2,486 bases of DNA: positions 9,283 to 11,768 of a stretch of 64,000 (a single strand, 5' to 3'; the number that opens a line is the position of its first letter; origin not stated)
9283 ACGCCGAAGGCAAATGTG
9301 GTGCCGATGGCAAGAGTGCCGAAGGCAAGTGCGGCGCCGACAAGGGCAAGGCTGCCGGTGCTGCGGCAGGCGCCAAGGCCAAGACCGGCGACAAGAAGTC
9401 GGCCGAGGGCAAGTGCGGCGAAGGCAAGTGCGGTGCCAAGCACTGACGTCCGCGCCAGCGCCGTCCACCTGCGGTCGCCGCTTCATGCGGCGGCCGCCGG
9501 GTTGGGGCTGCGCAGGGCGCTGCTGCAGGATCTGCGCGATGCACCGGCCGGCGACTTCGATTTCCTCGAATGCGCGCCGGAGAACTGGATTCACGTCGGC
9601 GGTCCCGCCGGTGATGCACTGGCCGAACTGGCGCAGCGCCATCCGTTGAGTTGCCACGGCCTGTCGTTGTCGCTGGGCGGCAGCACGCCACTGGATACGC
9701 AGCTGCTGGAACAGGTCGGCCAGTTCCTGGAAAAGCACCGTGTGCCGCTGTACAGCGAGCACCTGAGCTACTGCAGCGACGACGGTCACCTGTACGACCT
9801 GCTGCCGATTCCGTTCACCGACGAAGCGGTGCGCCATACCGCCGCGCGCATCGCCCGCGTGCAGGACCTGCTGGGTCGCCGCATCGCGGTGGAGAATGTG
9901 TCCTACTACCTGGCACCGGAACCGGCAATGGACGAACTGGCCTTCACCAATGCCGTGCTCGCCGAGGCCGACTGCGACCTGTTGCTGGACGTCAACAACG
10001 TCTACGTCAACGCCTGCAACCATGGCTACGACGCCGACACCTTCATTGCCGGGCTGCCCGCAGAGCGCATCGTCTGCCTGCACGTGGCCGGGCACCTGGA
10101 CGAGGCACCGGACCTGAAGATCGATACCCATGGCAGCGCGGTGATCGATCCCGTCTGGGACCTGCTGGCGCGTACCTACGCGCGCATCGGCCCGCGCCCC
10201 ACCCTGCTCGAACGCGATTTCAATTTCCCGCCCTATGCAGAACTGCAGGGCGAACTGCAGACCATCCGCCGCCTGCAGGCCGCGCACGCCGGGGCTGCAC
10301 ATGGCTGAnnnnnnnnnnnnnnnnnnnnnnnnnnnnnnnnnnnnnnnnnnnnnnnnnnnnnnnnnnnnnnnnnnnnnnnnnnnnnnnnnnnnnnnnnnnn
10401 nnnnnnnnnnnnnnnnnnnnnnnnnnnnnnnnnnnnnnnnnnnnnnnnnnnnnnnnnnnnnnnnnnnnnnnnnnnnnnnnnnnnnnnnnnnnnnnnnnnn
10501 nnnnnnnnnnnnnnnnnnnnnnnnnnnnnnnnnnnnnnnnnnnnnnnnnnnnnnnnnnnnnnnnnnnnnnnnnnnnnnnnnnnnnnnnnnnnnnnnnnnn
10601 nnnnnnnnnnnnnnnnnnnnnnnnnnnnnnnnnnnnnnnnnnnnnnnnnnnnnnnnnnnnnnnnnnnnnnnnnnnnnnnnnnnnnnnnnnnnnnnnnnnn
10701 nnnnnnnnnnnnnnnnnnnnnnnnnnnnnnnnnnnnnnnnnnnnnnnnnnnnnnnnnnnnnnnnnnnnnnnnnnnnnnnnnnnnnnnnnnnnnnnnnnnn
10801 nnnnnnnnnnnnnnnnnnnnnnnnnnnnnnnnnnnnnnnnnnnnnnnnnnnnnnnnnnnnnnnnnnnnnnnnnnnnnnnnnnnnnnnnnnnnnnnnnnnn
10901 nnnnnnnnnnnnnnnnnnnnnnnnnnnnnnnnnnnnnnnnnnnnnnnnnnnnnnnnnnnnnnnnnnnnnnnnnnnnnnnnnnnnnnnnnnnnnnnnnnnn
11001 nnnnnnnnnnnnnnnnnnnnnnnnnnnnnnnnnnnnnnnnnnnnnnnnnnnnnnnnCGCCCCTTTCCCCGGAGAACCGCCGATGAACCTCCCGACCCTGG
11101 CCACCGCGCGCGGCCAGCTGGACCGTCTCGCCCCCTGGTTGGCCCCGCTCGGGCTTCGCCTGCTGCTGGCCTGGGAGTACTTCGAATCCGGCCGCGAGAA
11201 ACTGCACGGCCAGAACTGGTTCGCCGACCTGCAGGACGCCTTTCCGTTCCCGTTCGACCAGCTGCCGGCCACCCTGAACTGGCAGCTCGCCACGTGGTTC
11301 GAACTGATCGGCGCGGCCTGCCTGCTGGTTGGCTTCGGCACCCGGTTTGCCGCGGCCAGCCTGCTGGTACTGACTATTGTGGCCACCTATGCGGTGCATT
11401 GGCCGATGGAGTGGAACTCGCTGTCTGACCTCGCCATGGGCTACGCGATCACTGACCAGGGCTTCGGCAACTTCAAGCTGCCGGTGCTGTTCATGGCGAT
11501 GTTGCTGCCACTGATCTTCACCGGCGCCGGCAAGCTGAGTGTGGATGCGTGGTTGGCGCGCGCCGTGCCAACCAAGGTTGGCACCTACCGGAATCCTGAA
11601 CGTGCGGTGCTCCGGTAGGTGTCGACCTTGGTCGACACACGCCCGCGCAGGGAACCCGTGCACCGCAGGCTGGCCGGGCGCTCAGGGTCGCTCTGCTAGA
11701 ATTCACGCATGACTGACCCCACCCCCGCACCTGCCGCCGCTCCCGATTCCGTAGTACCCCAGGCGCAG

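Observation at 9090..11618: Four-gene RiPP metallophore operon: EGKCG-motif precursor, DUF692/MNIO enzyme, DUF2063 partner, DoxX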

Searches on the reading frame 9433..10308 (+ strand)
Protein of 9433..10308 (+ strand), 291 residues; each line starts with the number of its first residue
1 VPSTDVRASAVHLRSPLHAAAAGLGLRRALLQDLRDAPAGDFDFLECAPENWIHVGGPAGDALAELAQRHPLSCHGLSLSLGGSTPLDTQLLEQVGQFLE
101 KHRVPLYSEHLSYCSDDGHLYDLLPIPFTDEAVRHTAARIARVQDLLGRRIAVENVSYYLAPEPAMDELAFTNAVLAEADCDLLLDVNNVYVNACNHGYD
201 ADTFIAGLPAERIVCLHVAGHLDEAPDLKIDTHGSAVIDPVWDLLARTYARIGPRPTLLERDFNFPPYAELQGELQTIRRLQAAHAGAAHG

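Call 3: search_protein_families(library=pfam, proteins=[window:9433-10308:+], max_evalue=0.01)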
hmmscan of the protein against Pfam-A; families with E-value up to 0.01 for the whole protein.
window:9433-10308:+ (291 aa): 1 family
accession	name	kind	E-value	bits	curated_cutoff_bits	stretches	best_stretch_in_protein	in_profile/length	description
PF05114.20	MbnB_TglH_ChrH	-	2.4e-101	338.9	25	1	22-282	2-262/263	RiPP precursor modification enzyme MbnB/TglH/ChrH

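Call 4: search_protein_families(library=ncbifam, proteins=[window:9433-10308:+], max_evalue=0.01)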
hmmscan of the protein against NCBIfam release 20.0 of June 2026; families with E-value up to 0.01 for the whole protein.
window:9433-10308:+ (291 aa): 5 families
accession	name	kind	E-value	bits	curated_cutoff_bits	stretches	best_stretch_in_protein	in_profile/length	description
NF003818.2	PRK05409.1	equivalog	8.1e-126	419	360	1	22-282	2-264/264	HvfB family MNIO-type RiPP peptide maturase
NF050167.1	MNIO_BufB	equivalog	2.2e-79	266.5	310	1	22-278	1-261/262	MNIO family bufferin maturase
NF050151.1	RiPP_MNIO_ApyH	equivalog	1.2e-26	93.5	400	1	39-280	29-278/283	multinuclear non-heme iron-dependent oxidative enzyme ApyH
TIGR04159.2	methbact_MbnB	equivalog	1.2e-12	47.9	325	1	71-281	48-258/261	methanobactin biosynthesis protein MbnB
NF050165.1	MNIO_ChrH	equivalog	1.4e-11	44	600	1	67-245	54-240/363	MNIO family chryseobactin maturase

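Call 18: find_related_loci(query=window:9433-10308:+, collection=genome_contigs, flank=6000)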
Query window:9433-10308:+ (291 aa) in genome_contigs; peptide patterns used: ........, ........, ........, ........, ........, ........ (x = any residue, [..] = any of these).
456 stretches matched a pattern; 394 encode a relative of the query (tblastn E <= 1e-3); the best 80 are kept; 80 distinct loci.
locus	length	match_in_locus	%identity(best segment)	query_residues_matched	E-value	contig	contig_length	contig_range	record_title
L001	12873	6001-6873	98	1-291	0e+0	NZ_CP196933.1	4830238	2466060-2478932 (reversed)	Stenotrophomonas sp. S11A1a chromosome, complete genome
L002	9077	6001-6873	98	1-291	0e+0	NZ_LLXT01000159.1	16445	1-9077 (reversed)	Stenotrophomonas geniculata ATCC 19374 = JCM 13324 contig_89, whole genome shotgun sequence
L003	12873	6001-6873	97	1-291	0e+0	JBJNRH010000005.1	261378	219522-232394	Nocardiopsis yanglingensis strain A18 Scaffold5, whole genome shotgun sequence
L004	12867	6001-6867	96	3-291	0e+0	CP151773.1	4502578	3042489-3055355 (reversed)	Stenotrophomonas maltophilia strain T2-6 chromosome, complete genome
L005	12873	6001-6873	96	1-291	0e+0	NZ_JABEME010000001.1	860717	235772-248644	Stenotrophomonas africana strain ATCC 700475 ATCC700475_1, whole genome shotgun sequence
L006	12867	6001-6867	96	3-291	0e+0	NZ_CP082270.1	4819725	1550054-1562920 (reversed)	Stenotrophomonas forensis strain DFS-20110405 chromosome, complete genome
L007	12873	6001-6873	95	1-291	0e+0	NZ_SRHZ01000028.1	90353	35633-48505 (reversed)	Stenotrophomonas maltophilia strain D5.1 Contig_28, whole genome shotgun sequence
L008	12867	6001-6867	96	3-291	0e+0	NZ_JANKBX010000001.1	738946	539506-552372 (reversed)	Stenotrophomonas muris strain DSM 28631 NODE_1_length_738946_cov_37.639936, whole genome shotgun sequence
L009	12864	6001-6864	95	3-290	0e+0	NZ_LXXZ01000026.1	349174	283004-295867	Stenotrophomonas sepilia strain SM16975 SM16975_S3_L001_R1_001_(paired)_contig_14, whole genome shotgun sequence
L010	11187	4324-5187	95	4-291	0e+0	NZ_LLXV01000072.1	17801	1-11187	Stenotrophomonas beteli strain LMG 978 contig_65, whole genome shotgun sequence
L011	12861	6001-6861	94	4-290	0e+0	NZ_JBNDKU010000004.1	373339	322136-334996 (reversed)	Stenotrophomonas sp. AN71 Ga0573097_04, whole genome shotgun sequence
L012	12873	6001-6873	94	1-291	0e+0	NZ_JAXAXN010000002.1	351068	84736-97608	Stenotrophomonas maltophilia strain FR015 NODE_2_length_351068_cov_75.753767, whole genome shotgun sequence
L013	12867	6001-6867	94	3-291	0e+0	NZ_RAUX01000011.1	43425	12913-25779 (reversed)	Stenotrophomonas maltophilia strain E77 sm-E77_lib12335_16, whole genome shotgun sequence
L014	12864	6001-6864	94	4-291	0e+0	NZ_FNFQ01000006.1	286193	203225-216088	Stenotrophomonas pavanii strain LMG 25348, whole genome shotgun sequence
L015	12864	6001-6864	93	4-291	0e+0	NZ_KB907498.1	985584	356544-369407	Stenotrophomonas maltophilia ATCC 19867 G370DRAFT_scaffold00001.1, whole genome shotgun sequence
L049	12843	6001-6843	73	1-281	3e-129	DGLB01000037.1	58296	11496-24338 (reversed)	MAG TPA_asm: Stenotrophomonas maltophilia isolate UBA4555 UBA4555_contig_21, whole genome shotgun sequence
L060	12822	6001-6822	70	16-289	2e-123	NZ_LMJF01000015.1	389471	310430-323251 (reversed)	Lysobacter sp. Root916 contig_6, whole genome shotgun sequence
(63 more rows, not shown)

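Call 27: search_solved_structures(query=window:9433-10308:+, max_evalue=0.001, show_alignments=3)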
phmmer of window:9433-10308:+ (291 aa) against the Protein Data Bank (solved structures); distinct sequences matched with E-value up to 0.001: 8.
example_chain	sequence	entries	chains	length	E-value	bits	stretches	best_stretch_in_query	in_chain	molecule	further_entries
3bww_A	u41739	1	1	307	3.5e-80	272.6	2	21-231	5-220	Protein of unknown function DUF692/COG3220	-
8hci_D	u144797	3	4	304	1.4e-15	60.6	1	55-261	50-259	DUF692 family protein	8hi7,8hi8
7tcr_A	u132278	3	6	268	5.1e-08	35.7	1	81-279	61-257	Methanobactin biosynthesis cassette protein MbnB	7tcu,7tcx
7tcw_A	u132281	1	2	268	9e-07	31.6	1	81-279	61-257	Methanobactin biosynthesis cassette protein MbnB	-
7dz9_A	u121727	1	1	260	6.9e-06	28.7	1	104-266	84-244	MbnB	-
7dz9_B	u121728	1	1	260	6.9e-06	28.7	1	104-266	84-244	cpMbnB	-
7fc0_E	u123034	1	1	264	0.00011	24.8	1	94-264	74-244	Methanobactin biosynthesis cassette protein MbnB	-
7fc0_B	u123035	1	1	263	0.00011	24.8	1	94-264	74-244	Methanobactin biosynthesis cassette protein MbnB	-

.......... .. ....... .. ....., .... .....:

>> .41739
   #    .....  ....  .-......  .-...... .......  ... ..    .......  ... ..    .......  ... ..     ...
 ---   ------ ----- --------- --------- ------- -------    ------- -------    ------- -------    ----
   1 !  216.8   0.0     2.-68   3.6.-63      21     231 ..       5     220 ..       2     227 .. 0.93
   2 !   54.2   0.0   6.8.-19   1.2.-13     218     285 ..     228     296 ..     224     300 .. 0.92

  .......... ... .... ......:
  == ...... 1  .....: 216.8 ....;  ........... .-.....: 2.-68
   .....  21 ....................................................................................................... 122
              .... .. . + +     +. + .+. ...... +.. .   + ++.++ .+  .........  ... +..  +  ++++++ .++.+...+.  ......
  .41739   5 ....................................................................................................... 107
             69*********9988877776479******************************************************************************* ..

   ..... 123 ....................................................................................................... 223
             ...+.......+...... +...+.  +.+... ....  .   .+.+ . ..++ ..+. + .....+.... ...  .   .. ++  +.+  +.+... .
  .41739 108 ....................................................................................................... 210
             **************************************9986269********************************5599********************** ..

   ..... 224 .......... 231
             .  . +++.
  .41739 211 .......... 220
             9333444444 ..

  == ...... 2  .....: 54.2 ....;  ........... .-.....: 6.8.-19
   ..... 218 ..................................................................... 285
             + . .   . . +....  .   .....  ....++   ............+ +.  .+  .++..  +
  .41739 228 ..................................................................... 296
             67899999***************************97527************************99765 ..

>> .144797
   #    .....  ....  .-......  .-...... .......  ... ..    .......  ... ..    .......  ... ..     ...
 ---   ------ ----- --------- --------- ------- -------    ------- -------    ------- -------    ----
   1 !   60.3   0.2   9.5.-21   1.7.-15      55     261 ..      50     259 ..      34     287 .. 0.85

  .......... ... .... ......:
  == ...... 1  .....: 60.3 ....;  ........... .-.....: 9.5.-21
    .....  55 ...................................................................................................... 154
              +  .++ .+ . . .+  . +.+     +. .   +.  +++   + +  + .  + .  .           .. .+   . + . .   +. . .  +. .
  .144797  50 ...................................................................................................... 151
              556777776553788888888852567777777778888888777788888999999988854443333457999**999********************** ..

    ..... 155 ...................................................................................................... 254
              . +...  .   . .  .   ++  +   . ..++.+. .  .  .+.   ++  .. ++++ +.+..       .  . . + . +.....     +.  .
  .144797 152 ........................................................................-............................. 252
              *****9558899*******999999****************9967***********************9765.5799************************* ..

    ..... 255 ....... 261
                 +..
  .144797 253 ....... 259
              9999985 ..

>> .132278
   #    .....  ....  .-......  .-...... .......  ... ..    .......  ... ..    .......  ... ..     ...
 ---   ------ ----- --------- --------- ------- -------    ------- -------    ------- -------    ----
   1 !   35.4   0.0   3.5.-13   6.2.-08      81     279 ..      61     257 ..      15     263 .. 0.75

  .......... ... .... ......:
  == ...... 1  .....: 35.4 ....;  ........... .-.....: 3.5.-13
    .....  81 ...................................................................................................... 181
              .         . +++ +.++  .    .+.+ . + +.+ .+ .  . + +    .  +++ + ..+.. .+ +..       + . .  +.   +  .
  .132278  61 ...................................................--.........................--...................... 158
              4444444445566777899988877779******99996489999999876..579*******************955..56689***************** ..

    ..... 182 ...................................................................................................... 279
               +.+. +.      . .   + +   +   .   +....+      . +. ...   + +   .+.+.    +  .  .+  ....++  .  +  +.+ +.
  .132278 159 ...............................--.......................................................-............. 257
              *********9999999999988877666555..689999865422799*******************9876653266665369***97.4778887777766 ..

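Call 34: search_protein_families(library=ncbifam, proteins=[L049:5047-5586:+, L049:4453-4875:+, L060:4847-5419:+], max_evalue=0.001)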
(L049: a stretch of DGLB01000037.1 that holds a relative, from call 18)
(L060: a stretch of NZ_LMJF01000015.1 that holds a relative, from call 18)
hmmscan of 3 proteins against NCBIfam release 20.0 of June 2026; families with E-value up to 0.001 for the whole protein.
L049:5047-5586:+ (179 aa): 65 families (the best 25 are shown)
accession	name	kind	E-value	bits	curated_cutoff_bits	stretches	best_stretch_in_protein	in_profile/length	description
NF008888.0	PRK11922.1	equivalog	5.1e-19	68.8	204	1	21-178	23-196/231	RNA polymerase sigma factor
TIGR02937.1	sigma70-ECF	superfamily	5.1e-19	68.5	42.9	1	31-178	12-165/165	sigma-70 family RNA polymerase sigma factor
NF007225.0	PRK09643.1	equivalog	2e-18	66.8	190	1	17-178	15-182/204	RNA polymerase sigma factor SigM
NF009171.0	PRK12518.1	equivalog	3.9e-17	62.7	208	1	21-178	20-184/191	RNA polymerase sigma factor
NF058625.1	sigma_PG0214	equivalog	2e-16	60.2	130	1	52-178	29-161/170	GFO_1088 family ECF-type sigma factor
TIGR02959.1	SigZ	equivalog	2.9e-15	56.5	168.65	1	40-178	7-148/170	RNA polymerase sigma factor SigZ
NF009188.0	PRK12536.1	subfamily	1.2e-14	54.6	250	1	20-170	22-178/190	RNA polymerase sigma factor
TIGR02954.1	Sig70_famx3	hypoth_equivalog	2.7e-14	53.3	188.5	1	21-178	9-167/170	RNA polymerase sigma-70 factor, TIGR02954 family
NF053879.1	RNAPolSigSigVBac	equivalog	3.8e-14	52.7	190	1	38-175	14-152/160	RNA polymerase sigma factor SigV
NF007223.0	PRK09641.1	equivalog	4.2e-14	52.8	209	1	117-177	123-183/187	RNA polymerase sigma factor SigW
TIGR02984.1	Sig-70_plancto1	subfamily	8.7e-14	51.5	183.75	1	91-172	101-182/189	RNA polymerase sigma-70 factor, Planctomycetaceae-specific subfamily 1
TIGR02983.1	SigE-fam_strep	subfamily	1.2e-13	51.2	141.55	1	52-176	31-156/162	SigE family RNA polymerase sigma factor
TIGR02985.1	Sig70_bacteroi1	subfamily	3.3e-13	50.2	126.4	1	38-176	11-160/162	RNA polymerase sigma-70 factor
NF009166.1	PRK12513.1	equivalog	3.7e-13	49.6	206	1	21-179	15-187/193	RNA polymerase sigma factor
NF007215.0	PRK09637.1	equivalog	1.3e-12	48.1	212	1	38-178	11-154/181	RNA polymerase sigma factor SigZ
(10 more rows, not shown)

L049:4453-4875:+ (140 aa): 1 family
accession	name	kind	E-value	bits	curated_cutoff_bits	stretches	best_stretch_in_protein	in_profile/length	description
NF040487.1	T3SS_CigR_fam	subfamily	3.6e-05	24.1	78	0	111-137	118-144/148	anti-virulence regulator CigR family protein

L060:4847-5419:+ (190 aa): 71 families (the best 25 are shown)
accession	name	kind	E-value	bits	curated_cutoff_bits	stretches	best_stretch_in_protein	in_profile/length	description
NF008888.0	PRK11922.1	equivalog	1.2e-21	77.4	204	2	131-188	139-196/231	RNA polymerase sigma factor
NF007225.0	PRK09643.1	equivalog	2.7e-17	63.1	190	1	29-188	18-182/204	RNA polymerase sigma factor SigM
NF058625.1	sigma_PG0214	equivalog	7.1e-16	58.4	130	1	62-188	29-161/170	GFO_1088 family ECF-type sigma factor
TIGR02937.1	sigma70-ECF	superfamily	9.4e-16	57.9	42.9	1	38-188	1-165/165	sigma-70 family RNA polymerase sigma factor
NF009171.0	PRK12518.1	equivalog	2.7e-15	56.7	208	1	32-189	21-185/191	RNA polymerase sigma factor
TIGR02959.1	SigZ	equivalog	4.7e-15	55.8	168.65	1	62-188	20-148/170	RNA polymerase sigma factor SigZ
NF009165.0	PRK12512.1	equivalog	6.9e-15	55.1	198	1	29-184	13-176/184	RNA polymerase sigma factor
TIGR02989.1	Sig-70_gvs1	subfamily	3.1e-14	53.2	124.55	1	39-183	2-153/158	RNA polymerase sigma-70 factor, Rhodopirellula/Verrucomicrobium family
TIGR02984.1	Sig-70_plancto1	subfamily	3.2e-14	52.9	183.75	1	130-185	130-185/189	RNA polymerase sigma-70 factor, Planctomycetaceae-specific subfamily 1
NF053879.1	RNAPolSigSigVBac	equivalog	6.5e-14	51.9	190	1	62-186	29-153/160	RNA polymerase sigma factor SigV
NF009166.1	PRK12513.1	equivalog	3.6e-13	49.6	206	1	30-188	14-186/193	RNA polymerase sigma factor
NF009170.0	PRK12517.1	subfamily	5.2e-13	48.8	197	1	44-189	28-177/188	RNA polymerase sigma factor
NF007223.0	PRK09641.1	equivalog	5.7e-13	49.1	209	1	129-188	125-184/187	RNA polymerase sigma factor SigW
NF009191.0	PRK12539.1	subfamily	9.7e-13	48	171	1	29-180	12-171/185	sigma-70 family RNA polymerase sigma factor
NF009188.0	PRK12536.1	subfamily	1.1e-12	48.2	250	1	31-185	23-184/190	RNA polymerase sigma factor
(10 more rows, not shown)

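Call 55: find_homologous_proteins(query=L049:5047-5583:+, max_evalue=1e-20)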
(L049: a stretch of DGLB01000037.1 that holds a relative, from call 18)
Query L049:5047-5583:+ (179 aa): 2268 proteins with E <= 1e-20 among 4330 candidates; the best 120 are listed.
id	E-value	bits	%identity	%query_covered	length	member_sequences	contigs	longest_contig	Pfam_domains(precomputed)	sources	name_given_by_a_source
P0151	4.7e-104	364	99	94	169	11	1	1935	PF07638.18,PF04545.23,PF08281.19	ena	-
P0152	4.2e-86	305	86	94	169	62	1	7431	PF07638.18,PF04545.23,PF08281.19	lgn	-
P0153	1.4e-84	300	83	94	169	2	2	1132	PF07638.18,PF04545.23,PF04542.21,PF08281.19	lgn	-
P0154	3.3e-83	296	83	94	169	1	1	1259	PF07638.18,PF04545.23,PF04542.21,PF08281.19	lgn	-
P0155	2.4e-82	293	82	94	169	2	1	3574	PF07638.18,PF04545.23,PF04542.21,PF08281.19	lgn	-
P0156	2.0e-81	290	84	94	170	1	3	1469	PF07638.18,PF04545.23,PF04542.21,PF08281.19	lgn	-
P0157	8.9e-78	278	79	94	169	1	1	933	PF04545.23,PF08281.19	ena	-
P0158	3.6e-77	276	79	91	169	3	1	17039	PF07638.18,PF04545.23,PF08281.19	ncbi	-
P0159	4.1e-77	276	78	94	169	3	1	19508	PF07638.18,PF04545.23,PF08281.19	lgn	-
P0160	1.5e-70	255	75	91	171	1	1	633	PF07638.18,PF04545.23,PF04542.21,PF08281.19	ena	-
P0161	2.0e-63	231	68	92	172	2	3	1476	PF07638.18,PF04545.23,PF04542.21,PF08281.19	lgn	-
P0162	5.6e-63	230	71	90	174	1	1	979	PF07638.18,PF04545.23,PF04542.21,PF08281.19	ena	-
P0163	6.3e-63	230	70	91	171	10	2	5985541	PF07638.18,PF04545.23,PF08281.19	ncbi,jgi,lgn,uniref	ncbi:RNA polymerase sigma factor [Lysobacter sp. Hz 25]|jgi:RNA polymerase sigma factor (sigma-70 fa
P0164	8.4e-63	229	69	93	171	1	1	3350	PF07638.18,PF04545.23,PF08281.19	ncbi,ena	-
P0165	4.1e-62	227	70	90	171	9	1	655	PF07638.18,PF04545.23,PF04542.21,PF08281.19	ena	-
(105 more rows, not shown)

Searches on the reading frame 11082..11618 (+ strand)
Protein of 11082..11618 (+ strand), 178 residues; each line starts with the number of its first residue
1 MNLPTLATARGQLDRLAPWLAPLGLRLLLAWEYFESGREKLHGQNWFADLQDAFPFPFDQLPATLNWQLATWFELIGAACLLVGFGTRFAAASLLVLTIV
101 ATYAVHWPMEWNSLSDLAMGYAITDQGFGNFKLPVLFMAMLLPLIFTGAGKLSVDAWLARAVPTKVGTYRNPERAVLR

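Call 3: search_protein_families(library=pfam, proteins=[window:11082-11618:+], max_evalue=0.01)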
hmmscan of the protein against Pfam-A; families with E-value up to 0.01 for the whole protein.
window:11082-11618:+ (178 aa): 3 families
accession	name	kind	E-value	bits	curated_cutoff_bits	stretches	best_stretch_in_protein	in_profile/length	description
PF07681.17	DoxX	-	4.5e-20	72.5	23.6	1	22-107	2-85/85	DoxX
PF07291.16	MauE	-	0.0016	19.1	27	1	23-105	6-87/128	Methylamine utilisation protein MauE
PF04173.18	DoxD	-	0.003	18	22.7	0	81-162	82-148/167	TQO small subunit DoxD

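Call 4: search_protein_families(library=ncbifam, proteins=[window:11082-11618:+], max_evalue=0.01)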
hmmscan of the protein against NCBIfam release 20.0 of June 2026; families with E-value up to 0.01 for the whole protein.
window:11082-11618:+ (178 aa): 1 family
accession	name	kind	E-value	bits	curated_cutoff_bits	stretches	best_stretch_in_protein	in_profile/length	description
NF050144.1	matur_HvfX_fam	equivalog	4.6e-45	153.7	80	1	19-159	1-165/165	HvfX family Cu-binding RiPP maturation protein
